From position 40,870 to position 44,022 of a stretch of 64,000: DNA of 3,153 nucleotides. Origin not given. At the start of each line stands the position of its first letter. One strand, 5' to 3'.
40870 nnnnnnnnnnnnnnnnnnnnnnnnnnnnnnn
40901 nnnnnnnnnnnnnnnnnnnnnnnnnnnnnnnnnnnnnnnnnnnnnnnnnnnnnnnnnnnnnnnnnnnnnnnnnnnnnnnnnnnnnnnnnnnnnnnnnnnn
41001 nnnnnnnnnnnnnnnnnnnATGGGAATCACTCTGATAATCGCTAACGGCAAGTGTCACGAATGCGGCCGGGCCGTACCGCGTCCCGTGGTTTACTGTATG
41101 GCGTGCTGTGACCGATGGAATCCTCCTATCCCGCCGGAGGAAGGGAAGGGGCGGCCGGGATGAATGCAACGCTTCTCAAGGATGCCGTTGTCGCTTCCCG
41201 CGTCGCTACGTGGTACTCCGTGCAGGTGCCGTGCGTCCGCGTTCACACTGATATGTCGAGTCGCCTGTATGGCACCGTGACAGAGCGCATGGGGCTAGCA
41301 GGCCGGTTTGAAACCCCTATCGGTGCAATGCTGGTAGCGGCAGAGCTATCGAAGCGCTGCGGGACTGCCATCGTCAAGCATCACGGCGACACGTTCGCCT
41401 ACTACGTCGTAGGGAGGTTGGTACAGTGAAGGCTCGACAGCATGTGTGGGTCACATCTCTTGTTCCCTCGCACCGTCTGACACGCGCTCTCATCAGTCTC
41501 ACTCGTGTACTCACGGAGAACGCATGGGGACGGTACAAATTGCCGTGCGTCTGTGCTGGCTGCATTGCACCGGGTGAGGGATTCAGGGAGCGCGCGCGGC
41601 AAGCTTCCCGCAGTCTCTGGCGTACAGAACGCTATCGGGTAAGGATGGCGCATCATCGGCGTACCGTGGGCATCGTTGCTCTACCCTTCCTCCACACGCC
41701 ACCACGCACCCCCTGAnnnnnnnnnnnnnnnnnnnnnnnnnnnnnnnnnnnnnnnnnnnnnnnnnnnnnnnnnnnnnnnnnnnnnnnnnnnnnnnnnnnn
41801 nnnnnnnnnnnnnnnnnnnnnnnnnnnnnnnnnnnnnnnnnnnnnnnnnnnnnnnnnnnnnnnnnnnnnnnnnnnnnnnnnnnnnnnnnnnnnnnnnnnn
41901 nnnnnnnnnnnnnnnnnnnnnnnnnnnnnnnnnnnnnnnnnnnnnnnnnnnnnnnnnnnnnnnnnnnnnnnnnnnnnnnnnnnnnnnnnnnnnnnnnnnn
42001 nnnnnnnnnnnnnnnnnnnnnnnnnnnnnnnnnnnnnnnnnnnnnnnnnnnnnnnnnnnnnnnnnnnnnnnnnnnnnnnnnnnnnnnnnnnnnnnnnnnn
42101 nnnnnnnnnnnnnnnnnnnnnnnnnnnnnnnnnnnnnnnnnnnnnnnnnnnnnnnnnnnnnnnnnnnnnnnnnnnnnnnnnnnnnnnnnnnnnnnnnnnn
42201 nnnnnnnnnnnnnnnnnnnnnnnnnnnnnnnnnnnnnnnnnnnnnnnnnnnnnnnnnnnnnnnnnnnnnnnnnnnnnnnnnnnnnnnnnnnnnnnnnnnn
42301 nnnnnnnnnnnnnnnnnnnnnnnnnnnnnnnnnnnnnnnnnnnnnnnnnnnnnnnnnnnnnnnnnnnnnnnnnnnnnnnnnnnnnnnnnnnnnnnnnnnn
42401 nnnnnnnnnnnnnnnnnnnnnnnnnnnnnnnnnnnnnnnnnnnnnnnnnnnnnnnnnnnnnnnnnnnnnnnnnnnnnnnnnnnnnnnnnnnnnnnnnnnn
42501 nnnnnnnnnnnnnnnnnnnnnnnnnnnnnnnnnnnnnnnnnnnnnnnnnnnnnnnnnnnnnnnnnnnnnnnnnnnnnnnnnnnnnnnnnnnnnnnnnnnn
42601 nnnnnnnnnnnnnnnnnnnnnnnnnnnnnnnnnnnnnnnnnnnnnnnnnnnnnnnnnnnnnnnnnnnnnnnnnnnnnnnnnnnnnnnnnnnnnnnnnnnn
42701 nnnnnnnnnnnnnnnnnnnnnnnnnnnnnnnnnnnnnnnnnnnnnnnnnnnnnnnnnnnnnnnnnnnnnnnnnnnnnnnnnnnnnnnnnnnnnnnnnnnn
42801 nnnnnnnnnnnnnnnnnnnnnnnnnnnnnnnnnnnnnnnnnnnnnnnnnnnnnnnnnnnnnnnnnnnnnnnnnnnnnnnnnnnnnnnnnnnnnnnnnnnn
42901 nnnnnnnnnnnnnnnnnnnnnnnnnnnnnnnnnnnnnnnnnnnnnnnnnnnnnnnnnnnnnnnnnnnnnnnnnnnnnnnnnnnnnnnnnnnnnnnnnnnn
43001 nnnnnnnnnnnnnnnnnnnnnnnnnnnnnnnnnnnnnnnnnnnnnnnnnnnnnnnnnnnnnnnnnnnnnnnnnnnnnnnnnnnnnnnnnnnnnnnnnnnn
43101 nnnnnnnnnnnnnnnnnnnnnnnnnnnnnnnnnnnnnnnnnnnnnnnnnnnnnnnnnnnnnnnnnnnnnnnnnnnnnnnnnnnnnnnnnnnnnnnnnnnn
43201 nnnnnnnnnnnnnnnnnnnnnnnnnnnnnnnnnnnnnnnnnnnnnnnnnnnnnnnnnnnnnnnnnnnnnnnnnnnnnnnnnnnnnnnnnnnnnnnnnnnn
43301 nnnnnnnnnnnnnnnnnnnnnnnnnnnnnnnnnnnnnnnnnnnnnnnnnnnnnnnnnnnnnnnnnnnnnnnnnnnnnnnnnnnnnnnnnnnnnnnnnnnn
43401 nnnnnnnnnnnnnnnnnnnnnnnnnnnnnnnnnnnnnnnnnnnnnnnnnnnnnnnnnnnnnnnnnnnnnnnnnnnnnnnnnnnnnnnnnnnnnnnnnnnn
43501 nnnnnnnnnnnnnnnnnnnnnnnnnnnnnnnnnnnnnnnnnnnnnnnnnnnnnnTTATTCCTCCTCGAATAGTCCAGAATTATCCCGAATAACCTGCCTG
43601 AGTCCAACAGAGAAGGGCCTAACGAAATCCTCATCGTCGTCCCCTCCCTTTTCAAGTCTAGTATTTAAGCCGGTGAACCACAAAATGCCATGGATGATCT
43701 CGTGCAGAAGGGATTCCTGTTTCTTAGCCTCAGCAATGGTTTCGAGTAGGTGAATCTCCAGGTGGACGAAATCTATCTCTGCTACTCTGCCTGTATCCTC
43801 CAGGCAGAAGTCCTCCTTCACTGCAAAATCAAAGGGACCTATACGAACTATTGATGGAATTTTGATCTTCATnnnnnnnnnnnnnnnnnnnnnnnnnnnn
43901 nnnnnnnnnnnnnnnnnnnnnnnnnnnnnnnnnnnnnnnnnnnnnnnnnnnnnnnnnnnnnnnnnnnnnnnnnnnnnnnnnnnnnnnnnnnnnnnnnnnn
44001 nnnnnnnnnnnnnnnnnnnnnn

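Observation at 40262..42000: G+C-rich cassette inserted in the divergent control region between early and late blocks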

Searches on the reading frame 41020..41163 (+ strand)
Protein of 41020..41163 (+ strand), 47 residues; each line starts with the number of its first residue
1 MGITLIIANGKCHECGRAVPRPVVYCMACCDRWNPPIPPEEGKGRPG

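Call 9: search_protein_families(library=pfam, proteins=[window:41020-41163:+], max_evalue=0.1)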
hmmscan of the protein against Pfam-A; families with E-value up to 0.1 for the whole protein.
window:41020-41163:+ (47 aa): 1 family
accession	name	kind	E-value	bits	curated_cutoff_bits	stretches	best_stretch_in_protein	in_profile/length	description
PF13240.11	Zn_Ribbon_1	-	0.015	15.5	25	1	11-29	1-19/23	zinc-ribbon domain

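Call 12: search_protein_families(library=phrogs, proteins=[window:41020-41163:+], max_evalue=0.1)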
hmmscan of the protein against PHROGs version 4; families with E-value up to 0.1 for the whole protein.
window:41020-41163:+ (47 aa): 0 families

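Call 59: search_protein_families(library=padloc, proteins=[window:41020-41163:+], max_evalue=0.1)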
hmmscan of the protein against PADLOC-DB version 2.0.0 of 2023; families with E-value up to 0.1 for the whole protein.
window:41020-41163:+ (47 aa): 1 family
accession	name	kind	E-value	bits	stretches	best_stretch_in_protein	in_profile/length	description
PDLC00930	Cas12u1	-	0.094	9.5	1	11-35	494-518/533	Cas12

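Call 78: search_protein_families(library=ncbifam, proteins=[window:41020-41163:+], max_evalue=0.1)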
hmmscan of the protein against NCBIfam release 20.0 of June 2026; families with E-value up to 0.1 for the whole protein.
window:41020-41163:+ (47 aa): 0 families

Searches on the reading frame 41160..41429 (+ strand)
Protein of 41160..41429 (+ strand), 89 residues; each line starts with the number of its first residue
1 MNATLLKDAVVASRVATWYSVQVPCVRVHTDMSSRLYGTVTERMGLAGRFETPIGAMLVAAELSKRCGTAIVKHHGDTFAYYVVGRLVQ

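Call 9: search_protein_families(library=pfam, proteins=[window:41160-41429:+], max_evalue=0.1)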
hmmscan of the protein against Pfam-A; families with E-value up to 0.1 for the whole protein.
window:41160-41429:+ (89 aa): 0 families

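Call 12: search_protein_families(library=phrogs, proteins=[window:41160-41429:+], max_evalue=0.1)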
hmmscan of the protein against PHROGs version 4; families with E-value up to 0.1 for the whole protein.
window:41160-41429:+ (89 aa): 0 families

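Call 39: find_homologous_proteins(query=window:41160-41429:+, max_evalue=0.01)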
Query window:41160-41429:+ (89 aa): 2 proteins with E <= 0.01 among 3 candidates.
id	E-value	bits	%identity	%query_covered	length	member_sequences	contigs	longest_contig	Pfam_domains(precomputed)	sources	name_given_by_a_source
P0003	8.2e-52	190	100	100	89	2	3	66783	-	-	-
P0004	8.5e-30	120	69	98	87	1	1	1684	-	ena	-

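Call 59: search_protein_families(library=padloc, proteins=[window:41160-41429:+], max_evalue=0.1)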
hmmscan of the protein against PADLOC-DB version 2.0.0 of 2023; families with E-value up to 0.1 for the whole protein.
window:41160-41429:+ (89 aa): 0 families

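Call 74: predict_structure(alignment_id=A7)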
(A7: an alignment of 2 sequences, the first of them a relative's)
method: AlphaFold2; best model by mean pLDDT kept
length: 89 residues; sequences in the alignment: 2
mean_pLDDT: 45.7   pTM: 0.44
mean pLDDT of the five models: 45.7, 45.3, 43.1, 40.2, 31.0
residues with pLDDT >= 90: 0; 70-90: 0; 50-70: 40; < 50: 49
segments of 3 or more residues with pLDDT < 50: 1-45, 87-89
pLDDT, mean of each block of 10 residues (from residue 1): 29 30 36 34 48 63 61 57 54
secondary structure, 60 per line:
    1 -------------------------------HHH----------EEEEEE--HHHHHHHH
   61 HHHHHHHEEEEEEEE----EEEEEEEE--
elements in order: E45-50 H53-67 E68-75 E80-87

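Call 77: search_solved_structures(query=A5, max_evalue=10)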
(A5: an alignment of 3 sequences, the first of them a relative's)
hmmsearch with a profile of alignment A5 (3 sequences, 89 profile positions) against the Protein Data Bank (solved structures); distinct sequences matched with E-value up to 10: 1.
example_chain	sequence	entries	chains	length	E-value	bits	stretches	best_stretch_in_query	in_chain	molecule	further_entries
8fjf_A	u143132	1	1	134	0.51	13.9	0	45-72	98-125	H10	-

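Call 78: search_protein_families(library=ncbifam, proteins=[window:41160-41429:+], max_evalue=0.1)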
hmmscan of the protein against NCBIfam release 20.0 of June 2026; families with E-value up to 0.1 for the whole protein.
window:41160-41429:+ (89 aa): 0 families

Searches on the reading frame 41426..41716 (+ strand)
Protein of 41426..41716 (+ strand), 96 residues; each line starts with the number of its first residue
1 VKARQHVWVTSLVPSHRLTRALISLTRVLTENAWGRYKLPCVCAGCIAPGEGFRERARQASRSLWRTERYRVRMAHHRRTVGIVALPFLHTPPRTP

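Call 9: search_protein_families(library=pfam, proteins=[window:41426-41716:+], max_evalue=0.1)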
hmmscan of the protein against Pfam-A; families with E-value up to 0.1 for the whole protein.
window:41426-41716:+ (96 aa): 0 families

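Call 12: search_protein_families(library=phrogs, proteins=[window:41426-41716:+], max_evalue=0.1)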
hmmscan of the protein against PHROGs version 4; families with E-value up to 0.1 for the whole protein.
window:41426-41716:+ (96 aa): 1 family
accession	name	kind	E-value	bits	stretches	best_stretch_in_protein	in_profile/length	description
phrog_24183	-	unknown function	0.0084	17.5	1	36-90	32-82/135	-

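Call 59: search_protein_families(library=padloc, proteins=[window:41426-41716:+], max_evalue=0.1)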
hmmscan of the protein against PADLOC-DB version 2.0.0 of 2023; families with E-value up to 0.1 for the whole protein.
window:41426-41716:+ (96 aa): 0 families

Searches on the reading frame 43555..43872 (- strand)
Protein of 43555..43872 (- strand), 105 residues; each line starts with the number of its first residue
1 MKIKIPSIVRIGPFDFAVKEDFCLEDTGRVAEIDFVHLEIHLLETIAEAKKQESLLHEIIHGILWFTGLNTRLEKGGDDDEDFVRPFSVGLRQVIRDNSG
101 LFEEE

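Call 9: search_protein_families(library=pfam, proteins=[window:43555-43872:-], max_evalue=0.1)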
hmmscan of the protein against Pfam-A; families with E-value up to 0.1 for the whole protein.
window:43555-43872:- (105 aa): 1 family
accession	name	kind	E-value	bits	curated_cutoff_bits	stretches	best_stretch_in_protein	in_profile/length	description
PF10263.15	SprT-like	-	0.076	13.3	25.6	1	36-68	46-78/108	SprT-like family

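Call 12: search_protein_families(library=phrogs, proteins=[window:43555-43872:-], max_evalue=0.1)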
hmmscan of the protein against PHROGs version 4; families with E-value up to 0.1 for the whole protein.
window:43555-43872:- (105 aa): 1 family
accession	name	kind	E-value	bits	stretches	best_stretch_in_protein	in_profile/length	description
phrog_1233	-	unknown function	7e-15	56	1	3-104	6-110/306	-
